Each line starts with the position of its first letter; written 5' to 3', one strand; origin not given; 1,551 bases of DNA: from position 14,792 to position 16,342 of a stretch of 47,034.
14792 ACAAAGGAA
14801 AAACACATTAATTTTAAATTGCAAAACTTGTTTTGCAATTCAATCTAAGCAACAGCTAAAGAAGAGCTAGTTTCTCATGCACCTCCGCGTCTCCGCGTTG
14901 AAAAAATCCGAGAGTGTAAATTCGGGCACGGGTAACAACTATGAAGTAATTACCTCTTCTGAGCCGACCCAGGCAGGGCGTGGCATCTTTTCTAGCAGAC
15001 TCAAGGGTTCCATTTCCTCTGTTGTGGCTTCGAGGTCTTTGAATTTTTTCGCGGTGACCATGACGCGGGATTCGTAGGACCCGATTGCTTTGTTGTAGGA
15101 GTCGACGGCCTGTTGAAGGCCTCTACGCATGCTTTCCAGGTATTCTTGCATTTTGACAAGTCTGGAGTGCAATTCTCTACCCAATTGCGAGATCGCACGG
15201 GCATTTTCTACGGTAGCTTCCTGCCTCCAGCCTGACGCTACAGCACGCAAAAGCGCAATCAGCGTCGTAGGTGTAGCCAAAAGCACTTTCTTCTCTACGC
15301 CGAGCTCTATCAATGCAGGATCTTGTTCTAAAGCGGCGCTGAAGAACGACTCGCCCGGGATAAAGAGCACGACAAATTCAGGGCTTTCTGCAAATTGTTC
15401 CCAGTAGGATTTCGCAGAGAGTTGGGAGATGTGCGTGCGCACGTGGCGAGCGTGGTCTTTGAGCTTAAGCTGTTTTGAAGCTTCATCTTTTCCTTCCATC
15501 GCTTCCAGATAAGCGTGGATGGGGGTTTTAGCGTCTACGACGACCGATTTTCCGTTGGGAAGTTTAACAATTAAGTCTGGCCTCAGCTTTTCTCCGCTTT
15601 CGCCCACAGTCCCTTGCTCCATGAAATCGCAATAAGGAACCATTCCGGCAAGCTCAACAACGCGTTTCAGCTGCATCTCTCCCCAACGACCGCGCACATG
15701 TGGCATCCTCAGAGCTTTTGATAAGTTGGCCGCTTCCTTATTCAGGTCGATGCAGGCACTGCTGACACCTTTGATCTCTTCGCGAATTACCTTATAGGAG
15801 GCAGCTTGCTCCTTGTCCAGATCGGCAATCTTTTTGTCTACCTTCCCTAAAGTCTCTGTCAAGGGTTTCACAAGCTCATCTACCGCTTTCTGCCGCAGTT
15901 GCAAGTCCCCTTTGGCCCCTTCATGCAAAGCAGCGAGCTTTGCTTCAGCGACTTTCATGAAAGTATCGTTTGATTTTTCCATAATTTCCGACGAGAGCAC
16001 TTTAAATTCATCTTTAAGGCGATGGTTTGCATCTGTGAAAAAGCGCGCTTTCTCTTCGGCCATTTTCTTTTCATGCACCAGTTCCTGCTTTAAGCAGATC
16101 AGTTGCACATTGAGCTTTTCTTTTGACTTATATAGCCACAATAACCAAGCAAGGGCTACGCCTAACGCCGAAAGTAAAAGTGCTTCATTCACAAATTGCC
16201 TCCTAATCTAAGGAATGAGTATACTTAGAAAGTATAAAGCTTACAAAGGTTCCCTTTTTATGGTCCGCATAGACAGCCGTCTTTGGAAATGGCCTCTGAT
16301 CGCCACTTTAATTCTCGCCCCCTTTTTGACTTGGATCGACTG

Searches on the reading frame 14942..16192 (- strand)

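Call 31: search_protein_families(library=pfam, proteins=[window:14942-16192:-], max_evalue=0.001)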
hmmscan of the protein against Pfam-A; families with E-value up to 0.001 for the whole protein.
window:14942-16192:- (417 aa): 2 families
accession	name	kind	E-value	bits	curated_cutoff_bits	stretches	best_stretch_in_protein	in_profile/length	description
PF02646.22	RmuC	-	3.3e-98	328.8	26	1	103-392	2-289/291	RmuC family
PF04108.17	ATG17_like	-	0.00015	21.8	43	0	328-390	8-71/355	Autophagy protein ATG17-like domain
